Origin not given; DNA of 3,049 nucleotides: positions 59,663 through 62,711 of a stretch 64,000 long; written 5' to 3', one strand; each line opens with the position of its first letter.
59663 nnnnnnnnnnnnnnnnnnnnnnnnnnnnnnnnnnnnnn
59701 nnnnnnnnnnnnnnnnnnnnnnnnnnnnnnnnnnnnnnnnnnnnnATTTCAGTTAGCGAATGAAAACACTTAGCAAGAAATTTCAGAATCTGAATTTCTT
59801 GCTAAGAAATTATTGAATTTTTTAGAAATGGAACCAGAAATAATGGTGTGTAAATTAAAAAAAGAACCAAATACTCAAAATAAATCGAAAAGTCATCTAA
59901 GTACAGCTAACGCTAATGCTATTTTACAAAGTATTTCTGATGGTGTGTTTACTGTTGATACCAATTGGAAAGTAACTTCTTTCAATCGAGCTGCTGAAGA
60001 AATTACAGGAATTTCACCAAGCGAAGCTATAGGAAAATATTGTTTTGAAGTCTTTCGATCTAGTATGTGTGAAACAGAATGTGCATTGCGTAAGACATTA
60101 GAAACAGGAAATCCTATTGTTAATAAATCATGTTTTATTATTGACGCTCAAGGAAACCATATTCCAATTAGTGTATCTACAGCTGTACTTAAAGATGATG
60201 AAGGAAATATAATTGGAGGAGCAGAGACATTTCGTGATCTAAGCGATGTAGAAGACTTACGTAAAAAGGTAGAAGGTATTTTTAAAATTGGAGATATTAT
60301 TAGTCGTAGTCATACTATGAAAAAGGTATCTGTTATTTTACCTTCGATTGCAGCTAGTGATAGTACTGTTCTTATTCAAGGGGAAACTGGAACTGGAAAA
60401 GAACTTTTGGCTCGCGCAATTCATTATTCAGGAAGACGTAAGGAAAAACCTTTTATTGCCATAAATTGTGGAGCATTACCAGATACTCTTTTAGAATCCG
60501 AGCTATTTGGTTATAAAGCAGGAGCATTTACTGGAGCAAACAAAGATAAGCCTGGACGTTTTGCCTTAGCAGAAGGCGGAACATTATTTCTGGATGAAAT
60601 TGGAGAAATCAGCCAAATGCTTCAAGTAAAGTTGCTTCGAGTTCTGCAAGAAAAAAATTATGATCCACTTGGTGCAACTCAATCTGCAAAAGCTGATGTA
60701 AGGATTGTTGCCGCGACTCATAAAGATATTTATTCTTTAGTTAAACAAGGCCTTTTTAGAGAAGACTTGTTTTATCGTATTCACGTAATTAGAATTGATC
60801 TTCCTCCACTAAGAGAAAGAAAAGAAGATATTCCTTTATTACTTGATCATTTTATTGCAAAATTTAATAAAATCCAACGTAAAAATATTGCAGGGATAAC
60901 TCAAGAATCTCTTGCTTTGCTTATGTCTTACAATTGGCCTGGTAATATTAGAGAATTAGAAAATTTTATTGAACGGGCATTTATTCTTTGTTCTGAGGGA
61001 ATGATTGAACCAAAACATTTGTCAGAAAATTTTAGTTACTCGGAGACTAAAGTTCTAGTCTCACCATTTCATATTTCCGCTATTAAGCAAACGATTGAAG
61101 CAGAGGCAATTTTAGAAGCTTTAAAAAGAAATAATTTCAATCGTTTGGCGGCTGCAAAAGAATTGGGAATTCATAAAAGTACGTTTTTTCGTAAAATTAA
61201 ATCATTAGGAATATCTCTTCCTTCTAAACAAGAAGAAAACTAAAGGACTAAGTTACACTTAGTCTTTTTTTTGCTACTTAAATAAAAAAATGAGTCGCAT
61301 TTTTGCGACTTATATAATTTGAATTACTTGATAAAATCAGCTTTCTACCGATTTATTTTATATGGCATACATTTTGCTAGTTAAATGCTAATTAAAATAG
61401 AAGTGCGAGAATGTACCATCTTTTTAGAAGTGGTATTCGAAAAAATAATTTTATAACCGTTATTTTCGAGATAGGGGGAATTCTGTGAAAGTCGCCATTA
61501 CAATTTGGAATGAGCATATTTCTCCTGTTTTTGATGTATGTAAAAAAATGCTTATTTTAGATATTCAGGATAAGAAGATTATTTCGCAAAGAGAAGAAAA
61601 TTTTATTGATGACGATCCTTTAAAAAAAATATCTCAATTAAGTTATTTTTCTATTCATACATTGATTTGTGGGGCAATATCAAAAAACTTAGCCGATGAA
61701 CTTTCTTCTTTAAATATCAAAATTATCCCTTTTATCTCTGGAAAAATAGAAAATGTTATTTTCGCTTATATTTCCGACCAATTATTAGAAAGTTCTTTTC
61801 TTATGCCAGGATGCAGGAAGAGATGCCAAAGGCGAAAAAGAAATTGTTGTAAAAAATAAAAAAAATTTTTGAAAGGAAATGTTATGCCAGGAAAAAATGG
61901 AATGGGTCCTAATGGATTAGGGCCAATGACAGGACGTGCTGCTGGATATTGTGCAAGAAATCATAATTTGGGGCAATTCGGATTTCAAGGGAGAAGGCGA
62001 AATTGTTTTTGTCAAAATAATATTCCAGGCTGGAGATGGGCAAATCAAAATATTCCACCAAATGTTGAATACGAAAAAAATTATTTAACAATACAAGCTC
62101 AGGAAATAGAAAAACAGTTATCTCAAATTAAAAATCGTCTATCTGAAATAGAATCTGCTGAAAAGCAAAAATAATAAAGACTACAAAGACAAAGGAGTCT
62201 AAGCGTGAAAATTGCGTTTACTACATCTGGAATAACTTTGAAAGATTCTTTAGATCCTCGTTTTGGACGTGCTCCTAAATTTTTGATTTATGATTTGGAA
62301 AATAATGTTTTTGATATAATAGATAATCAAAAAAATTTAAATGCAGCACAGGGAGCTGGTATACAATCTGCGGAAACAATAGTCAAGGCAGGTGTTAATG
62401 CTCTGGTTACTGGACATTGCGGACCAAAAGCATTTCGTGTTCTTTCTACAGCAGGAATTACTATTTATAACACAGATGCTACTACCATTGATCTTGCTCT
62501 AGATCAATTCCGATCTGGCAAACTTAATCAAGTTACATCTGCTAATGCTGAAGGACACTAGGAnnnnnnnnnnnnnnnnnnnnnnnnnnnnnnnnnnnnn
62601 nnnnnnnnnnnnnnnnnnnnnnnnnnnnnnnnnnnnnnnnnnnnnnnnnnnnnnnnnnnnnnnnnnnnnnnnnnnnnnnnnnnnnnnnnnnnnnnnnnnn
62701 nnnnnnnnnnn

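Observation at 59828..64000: Sigma-54 regulated cluster: NifX-like x2, DUF5320-like, two MinD-type ATPases with ferredoxin inserts, FmdB zinc ribbon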

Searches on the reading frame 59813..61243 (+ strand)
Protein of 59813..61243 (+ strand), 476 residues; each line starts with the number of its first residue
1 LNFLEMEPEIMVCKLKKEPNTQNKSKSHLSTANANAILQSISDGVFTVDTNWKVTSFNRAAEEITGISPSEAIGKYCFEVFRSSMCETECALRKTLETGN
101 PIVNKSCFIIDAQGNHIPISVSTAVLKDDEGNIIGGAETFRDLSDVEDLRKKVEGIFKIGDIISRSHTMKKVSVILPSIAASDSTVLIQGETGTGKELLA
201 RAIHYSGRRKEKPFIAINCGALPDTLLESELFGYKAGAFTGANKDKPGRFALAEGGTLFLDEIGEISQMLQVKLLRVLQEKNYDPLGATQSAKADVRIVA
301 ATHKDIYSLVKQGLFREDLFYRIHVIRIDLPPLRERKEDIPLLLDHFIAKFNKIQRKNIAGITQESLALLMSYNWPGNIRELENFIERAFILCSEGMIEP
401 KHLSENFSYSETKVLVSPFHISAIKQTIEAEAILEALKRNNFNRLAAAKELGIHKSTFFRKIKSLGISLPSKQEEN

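Call 5: search_protein_families(library=pfam, proteins=[window:59813-61243:+], max_evalue=0.01)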
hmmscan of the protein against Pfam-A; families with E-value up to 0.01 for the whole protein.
window:59813-61243:+ (476 aa): 13 families
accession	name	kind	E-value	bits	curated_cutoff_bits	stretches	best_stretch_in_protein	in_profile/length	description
PF00158.32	Sigma54_activat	-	1.4e-68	230.3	20.2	1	162-328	1-167/168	Sigma-54 interaction domain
PF25601.1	AAA_lid_14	-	4.9e-29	100.4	27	1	334-412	1-79/87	AAA+ ATPase lid domain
PF14532.12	Sigma54_activ_2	-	1.9e-20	73.9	25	1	164-333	2-138/138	Sigma-54 interaction domain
PF13426.13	PAS_9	-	1.6e-13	51.3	27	1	42-145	1-103/103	PAS domain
PF00989.32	PAS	-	6e-12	46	22.6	1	35-140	4-110/113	PAS fold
PF08448.16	PAS_4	-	7e-12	46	23.1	1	39-146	2-108/110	PAS fold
PF02954.25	HTH_8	-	9.6e-09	35.3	22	1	428-463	5-40/42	Bacterial regulatory protein, Fis family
PF07728.20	AAA_5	-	4.3e-07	30.5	22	1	186-304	2-123/139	AAA domain (dynein-related subfamily)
PF13188.13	PAS_8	-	6.4e-06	26.3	21.8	1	36-82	5-51/65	PAS domain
PF01078.27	Mg_chelatase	-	1.3e-05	25.1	20.3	1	240-273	92-125/207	Magnesium chelatase, subunit ChlI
PF00004.35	AAA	-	0.001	20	21.2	1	186-322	1-125/131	ATPase family associated with various cellular activities (AAA)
PF13556.12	HTH_30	-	0.0031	17.7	27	0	433-463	4-34/59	PucR C-terminal helix-turn-helix domain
PF07724.20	AAA_2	-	0.008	16.7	27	0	184-280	4-101/166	AAA domain (Cdc48 subfamily)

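Call 6: search_protein_families(library=ncbifam, proteins=[window:59813-61243:+], max_evalue=0.01)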
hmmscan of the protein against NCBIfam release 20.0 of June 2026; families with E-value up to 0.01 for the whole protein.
window:59813-61243:+ (476 aa): 42 families (the best 25 are shown)
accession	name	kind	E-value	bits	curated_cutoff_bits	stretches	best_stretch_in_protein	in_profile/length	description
NF041552.1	TF_PrdR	equivalog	6.1e-113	378.1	795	1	30-464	132-575/577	sigma-54 dependent transcriptional regulator PrdR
TIGR01817.1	nifA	equivalog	3.7e-105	352.7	528.85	1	154-435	190-468/534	nif-specific transcriptional activator NifA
NF008469.0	PRK11361.1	equivalog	5.1e-101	338.6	714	1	144-468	127-457/461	acetoacetate metabolism transcriptional regulator AtoC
TIGR02915.1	PEP_resp_reg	equivalog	1.8e-98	330.3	502.6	1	149-467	129-444/445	PEP-CTERM-box response regulator transcription factor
NF038308.1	RNA_repair_RtcR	equivalog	1.9e-95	320.7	650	1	26-418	44-447/530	RNA repair transcriptional activator RtcR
TIGR01818.1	ntrC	equivalog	2e-93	313.7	558.6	1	159-414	133-388/463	nitrogen regulation protein NR(I)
NF007689.0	PRK10365.1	equivalog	4.9e-92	309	760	1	162-462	141-439/441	sigma-54-dependent response regulator transcription factor ZraR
NF003451.0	PRK05022.1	equivalog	1.4e-91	307.7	476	1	158-468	188-511/512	nitric oxide reductase transcriptional regulator NorR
TIGR02329.1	propionate_PrpR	equivalog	1.3e-90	304.6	499.2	1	150-463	202-525/526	propionate catabolism operon regulatory protein PrpR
NF011953.0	PRK15424.1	equivalog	2.8e-87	293.5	703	1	150-464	209-533/538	propionate catabolism operon regulatory protein PrpR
NF041906.1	V4R_TF_MobR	exception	7.1e-85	285.5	999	1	156-463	228-542/544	phenol degradation transcriptional regulator MobR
NF011958.0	PRK15429.1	equivalog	2.6e-84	284.1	830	1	158-468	377-687/692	formate hydrogenlyase transcriptional activator FlhA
NF050807.1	TransRegFlbDCaul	equivalog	1.5e-83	281.2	750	1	161-464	119-437/454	sigma-54-dependent transcriptional regulator FlbD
NF011695.0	PRK15115.1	equivalog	1.4e-81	274.6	763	1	161-460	136-431/445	two-component system response regulator GlrR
TIGR02974.1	phageshock_pspF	equivalog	1.7e-80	270.8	443.55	1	165-391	4-231/336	phage shock protein operon transcriptional activator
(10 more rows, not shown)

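Call 68: search_solved_structures(query=window:59843-61243:+, max_evalue=1e-40)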
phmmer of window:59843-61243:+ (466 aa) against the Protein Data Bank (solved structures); distinct sequences matched with E-value up to 1e-40: 35.
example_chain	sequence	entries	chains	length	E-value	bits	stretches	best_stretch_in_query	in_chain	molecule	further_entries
1ojl_A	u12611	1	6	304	3.6e-86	293.2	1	150-452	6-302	TRANSCRIPTIONAL REGULATORY PROTEIN ZRAR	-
9qq6_C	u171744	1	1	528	1.6e-83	284.5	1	126-459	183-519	Nif-specific regulatory protein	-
4l4u_A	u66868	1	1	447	2.7e-77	264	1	138-457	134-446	Transcriptional regulator (NtrC family)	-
8p53_C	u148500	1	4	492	6.2e-74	252.9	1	127-401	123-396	Transcriptional regulator FleQ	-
6j7e_A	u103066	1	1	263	1e-73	252.2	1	152-399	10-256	Nitrogen assimilation regulatory protein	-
8pb9_D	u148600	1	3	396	1.1e-73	252.1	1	127-398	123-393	Transcriptional regulator FleQ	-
5exx_A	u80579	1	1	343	1.2e-73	251.9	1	152-401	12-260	Transcriptional regulator FleQ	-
7ejw_C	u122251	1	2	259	1.2e-73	251.9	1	152-398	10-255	Transcriptional regulator FleQ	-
5exp_A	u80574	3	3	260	1.4e-73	251.8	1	152-398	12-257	Transcriptional regulator FleQ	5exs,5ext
6jdi_A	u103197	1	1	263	9.6e-73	249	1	152-399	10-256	Nitrogen assimilation regulatory protein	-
6jdl_A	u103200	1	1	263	2.5e-72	247.6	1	152-399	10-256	Nitrogen assimilation regulatory protein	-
26jl_A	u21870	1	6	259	1.2e-71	245.3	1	152-401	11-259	Flagellar regulatory protein A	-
4ly6_A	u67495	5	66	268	9.1e-71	242.5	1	147-387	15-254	Transcriptional regulator (NtrC family)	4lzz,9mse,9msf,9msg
1ny6_A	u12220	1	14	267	9.3e-71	242.4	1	147-387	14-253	transcriptional regulator (NtrC family)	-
1ny5_A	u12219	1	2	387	1.5e-70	241.8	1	138-387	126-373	transcriptional regulator (NtrC family)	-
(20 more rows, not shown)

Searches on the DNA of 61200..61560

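Call 65: search_rna_families(source=window, start=61200, end=61560, threshold=evalue, max_evalue=1)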
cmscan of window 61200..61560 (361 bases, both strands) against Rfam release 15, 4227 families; matches with E-value up to 1: 3.
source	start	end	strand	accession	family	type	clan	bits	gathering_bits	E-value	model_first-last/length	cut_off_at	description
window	61237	61318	-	RF02900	AaHKsRNA82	Gene; sRNA;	-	26.5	51.4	0.047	1-81/81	no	Aggregatibacter sRNA 82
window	61218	61238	-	RF03388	mir-9418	Gene; miRNA;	-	18.9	82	0.8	26-46/61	no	mir-9418 microRNA precursor family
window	61200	61317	+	RF02901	AaHKsRNA41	Gene; sRNA;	-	16.2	97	0.16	61-187/187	5'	Aggregatibacter sRNA 41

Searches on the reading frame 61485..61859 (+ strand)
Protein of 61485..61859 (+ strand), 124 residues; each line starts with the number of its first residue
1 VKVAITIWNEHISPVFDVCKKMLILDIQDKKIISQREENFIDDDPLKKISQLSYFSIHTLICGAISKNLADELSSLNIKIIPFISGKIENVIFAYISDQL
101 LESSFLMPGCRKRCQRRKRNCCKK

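Call 5: search_protein_families(library=pfam, proteins=[window:61485-61859:+], max_evalue=0.01)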
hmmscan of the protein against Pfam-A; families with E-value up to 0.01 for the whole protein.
window:61485-61859:+ (124 aa): 1 family
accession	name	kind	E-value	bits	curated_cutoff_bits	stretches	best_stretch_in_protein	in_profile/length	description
PF02579.22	Nitro_FeMo-Co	-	4.5e-07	30.5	26.3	1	9-96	2-93/94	Dinitrogenase iron-molybdenum cofactor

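Call 6: search_protein_families(library=ncbifam, proteins=[window:61485-61859:+], max_evalue=0.01)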
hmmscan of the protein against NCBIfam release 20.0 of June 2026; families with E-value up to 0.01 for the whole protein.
window:61485-61859:+ (124 aa): 1 family
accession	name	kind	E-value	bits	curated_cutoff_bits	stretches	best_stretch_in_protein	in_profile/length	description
NF041136.1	MrpORP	equivalog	5.4e-08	32.5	450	1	1-100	265-365/365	iron-sulfur cluster carrier protein MrpORP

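Call 67: search_solved_structures(query=window:61485-61859:+, max_evalue=1)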
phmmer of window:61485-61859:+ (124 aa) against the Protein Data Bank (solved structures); distinct sequences matched with E-value up to 1: 6.
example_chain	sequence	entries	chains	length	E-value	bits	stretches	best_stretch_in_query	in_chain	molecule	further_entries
8x89_A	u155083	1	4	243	0.0013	22.1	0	49-105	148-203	3-oxoacyl-[acyl-carrier-protein] reductase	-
2qtd_A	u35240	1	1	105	0.049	17.1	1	1-81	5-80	Uncharacterized protein MJ0327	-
2kla_A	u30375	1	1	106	0.05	17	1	1-81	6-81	Uncharacterized protein MJ0327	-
6hqa_D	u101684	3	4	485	0.16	15.4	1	41-103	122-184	Subunit (60 kDa) of TFIID and SAGA complexes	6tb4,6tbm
1t3v_A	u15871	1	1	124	0.34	14.3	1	62-105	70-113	conserved hypothetical protein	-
1o13_A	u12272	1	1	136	0.37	14.2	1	61-105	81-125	probable NifB protein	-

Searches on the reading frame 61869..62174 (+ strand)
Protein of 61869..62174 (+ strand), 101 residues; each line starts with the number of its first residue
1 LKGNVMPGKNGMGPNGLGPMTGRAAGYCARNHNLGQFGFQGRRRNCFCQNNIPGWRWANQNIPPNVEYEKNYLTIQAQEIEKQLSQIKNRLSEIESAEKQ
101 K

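Call 5: search_protein_families(library=pfam, proteins=[window:61869-62174:+], max_evalue=0.01)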
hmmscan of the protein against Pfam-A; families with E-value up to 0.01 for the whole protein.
window:61869-62174:+ (101 aa): 1 family
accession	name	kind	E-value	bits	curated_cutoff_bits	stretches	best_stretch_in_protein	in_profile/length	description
PF17253.7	DUF5320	-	1.2e-19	71.7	27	1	6-94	1-99/99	Family of unknown function (DUF5320)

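Call 6: search_protein_families(library=ncbifam, proteins=[window:61869-62174:+], max_evalue=0.01)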
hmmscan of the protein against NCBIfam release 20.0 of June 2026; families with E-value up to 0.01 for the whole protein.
window:61869-62174:+ (101 aa): 0 families

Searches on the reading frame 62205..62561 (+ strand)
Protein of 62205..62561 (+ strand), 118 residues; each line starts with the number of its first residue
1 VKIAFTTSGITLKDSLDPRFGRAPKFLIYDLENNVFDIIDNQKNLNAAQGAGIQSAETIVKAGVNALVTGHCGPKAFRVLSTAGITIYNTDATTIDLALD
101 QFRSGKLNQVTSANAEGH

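Call 5: search_protein_families(library=pfam, proteins=[window:62205-62561:+], max_evalue=0.01)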
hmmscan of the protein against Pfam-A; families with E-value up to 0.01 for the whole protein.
window:62205-62561:+ (118 aa): 1 family
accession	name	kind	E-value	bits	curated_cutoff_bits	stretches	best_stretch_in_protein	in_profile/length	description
PF02579.22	Nitro_FeMo-Co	-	7.7e-23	81.1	26.3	1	14-103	3-93/94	Dinitrogenase iron-molybdenum cofactor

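Call 6: search_protein_families(library=ncbifam, proteins=[window:62205-62561:+], max_evalue=0.01)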
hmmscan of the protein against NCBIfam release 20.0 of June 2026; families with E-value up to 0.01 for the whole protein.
window:62205-62561:+ (118 aa): 2 families
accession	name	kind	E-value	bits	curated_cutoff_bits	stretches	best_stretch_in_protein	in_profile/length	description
NF041136.1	MrpORP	equivalog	0.00019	20.9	450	1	12-102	272-360/365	iron-sulfur cluster carrier protein MrpORP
TIGR02663.1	nifX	equivalog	0.0038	17.7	112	1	1-67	1-61/119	nitrogen fixation protein NifX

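Call 7: search_solved_structures(query=window:62205-62561:+, max_evalue=0.01, show_alignments=2)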
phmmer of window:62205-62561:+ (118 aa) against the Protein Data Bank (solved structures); distinct sequences matched with E-value up to 0.01: 5.
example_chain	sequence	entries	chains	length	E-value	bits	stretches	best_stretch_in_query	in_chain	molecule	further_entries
2wfb_A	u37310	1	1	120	1.2e-18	70.4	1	2-110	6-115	PUTATIVE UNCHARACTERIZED PROTEIN ORP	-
1eo1_A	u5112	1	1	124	3.5e-17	65.7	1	1-113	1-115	HYPOTHETICAL PROTEIN MTH1175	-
1rdu_A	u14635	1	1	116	6.5e-16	61.7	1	2-117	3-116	conserved hypothetical protein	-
1t3v_A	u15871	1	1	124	0.00038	23.8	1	11-108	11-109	conserved hypothetical protein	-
1o13_A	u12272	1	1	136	0.00052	23.4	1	11-108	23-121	probable NifB protein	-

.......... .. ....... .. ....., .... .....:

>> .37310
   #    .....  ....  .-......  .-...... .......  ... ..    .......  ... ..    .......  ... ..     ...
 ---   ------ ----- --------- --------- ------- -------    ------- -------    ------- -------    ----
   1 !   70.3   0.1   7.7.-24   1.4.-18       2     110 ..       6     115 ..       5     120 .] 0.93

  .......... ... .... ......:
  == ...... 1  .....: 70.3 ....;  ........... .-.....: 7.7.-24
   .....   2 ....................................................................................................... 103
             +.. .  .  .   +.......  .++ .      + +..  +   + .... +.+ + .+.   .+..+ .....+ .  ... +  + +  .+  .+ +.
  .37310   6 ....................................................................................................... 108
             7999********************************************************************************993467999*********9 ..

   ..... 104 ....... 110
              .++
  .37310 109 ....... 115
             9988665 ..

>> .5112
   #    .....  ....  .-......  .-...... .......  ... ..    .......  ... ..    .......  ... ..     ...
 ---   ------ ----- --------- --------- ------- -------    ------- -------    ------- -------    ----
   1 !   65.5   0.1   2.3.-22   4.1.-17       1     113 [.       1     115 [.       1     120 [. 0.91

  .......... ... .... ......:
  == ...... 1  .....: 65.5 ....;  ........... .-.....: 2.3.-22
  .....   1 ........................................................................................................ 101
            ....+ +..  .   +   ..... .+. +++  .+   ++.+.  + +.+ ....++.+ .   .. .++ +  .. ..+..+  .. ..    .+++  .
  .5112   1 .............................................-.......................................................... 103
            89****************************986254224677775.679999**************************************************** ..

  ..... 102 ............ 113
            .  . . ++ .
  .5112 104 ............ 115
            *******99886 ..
